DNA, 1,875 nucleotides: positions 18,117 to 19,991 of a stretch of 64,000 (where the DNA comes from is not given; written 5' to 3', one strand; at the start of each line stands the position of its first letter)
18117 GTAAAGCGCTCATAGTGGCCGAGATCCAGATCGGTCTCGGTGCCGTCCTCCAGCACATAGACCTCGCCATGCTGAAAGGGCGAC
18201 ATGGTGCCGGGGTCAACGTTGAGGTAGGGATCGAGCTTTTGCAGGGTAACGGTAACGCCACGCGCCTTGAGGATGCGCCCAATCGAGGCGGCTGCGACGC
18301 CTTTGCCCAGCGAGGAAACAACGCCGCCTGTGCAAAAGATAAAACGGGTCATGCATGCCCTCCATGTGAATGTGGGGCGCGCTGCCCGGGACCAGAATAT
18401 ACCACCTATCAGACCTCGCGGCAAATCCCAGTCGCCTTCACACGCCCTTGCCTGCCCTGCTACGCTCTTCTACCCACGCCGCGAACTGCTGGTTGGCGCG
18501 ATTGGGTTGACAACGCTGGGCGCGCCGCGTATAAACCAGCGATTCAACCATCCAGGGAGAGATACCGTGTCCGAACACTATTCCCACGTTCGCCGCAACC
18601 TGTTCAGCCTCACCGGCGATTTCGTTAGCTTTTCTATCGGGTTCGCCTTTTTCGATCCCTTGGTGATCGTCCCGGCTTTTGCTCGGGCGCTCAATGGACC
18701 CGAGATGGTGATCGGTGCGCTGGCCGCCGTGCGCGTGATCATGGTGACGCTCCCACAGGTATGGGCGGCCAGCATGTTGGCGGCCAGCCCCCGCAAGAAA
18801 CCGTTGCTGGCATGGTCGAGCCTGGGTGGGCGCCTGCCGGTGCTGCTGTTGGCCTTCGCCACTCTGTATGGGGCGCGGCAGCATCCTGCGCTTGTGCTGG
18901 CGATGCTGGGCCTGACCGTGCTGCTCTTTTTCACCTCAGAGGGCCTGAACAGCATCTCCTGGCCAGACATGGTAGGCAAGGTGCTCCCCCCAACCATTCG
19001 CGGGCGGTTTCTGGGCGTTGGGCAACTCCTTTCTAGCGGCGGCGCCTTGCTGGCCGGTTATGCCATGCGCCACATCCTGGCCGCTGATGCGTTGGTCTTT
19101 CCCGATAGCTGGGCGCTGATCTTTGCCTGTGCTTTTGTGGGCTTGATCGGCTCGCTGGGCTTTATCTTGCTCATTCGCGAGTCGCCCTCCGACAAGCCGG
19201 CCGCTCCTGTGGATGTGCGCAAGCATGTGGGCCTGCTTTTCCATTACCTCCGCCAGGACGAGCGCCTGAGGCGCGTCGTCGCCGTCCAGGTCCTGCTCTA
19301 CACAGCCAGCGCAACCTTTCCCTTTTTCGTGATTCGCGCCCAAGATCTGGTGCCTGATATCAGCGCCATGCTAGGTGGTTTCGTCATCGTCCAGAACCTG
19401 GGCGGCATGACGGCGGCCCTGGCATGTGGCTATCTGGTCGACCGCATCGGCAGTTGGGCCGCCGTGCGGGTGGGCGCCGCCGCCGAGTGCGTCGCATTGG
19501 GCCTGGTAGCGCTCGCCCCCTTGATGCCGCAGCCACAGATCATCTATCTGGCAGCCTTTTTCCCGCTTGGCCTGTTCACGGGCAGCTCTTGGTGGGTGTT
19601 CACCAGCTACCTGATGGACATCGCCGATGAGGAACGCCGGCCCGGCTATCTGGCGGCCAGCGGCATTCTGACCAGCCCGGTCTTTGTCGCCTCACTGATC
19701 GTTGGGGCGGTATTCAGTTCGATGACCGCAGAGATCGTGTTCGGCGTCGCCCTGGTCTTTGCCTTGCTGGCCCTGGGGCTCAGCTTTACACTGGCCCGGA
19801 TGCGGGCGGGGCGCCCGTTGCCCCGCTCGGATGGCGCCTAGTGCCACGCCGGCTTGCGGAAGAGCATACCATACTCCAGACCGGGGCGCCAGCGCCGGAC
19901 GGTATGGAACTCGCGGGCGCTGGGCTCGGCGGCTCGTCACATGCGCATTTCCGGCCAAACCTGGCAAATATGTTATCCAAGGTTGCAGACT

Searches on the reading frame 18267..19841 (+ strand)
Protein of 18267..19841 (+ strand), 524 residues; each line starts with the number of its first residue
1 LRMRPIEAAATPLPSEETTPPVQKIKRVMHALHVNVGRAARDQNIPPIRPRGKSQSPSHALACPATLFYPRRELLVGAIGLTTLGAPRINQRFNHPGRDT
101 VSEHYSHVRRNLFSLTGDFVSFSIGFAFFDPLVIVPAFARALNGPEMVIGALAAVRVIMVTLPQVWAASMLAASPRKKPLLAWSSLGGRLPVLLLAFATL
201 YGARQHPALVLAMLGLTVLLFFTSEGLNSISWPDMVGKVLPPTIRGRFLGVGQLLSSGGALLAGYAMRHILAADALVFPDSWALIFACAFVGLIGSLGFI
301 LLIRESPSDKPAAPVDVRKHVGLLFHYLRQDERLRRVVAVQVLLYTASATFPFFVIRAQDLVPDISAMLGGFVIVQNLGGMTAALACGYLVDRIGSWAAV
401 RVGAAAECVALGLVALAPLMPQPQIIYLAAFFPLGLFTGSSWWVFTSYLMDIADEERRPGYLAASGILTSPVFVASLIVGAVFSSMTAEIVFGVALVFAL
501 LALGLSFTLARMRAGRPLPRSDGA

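Call 47: search_protein_families(library=pfam, proteins=[window:18267-19841:+], max_evalue=0.00001)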
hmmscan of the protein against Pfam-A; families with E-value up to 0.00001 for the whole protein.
window:18267-19841:+ (524 aa): 1 family
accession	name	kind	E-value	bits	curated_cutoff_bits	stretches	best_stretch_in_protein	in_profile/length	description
PF07690.21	MFS_1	-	1.1e-12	48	33.4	1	120-467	4-337/347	Major Facilitator Superfamily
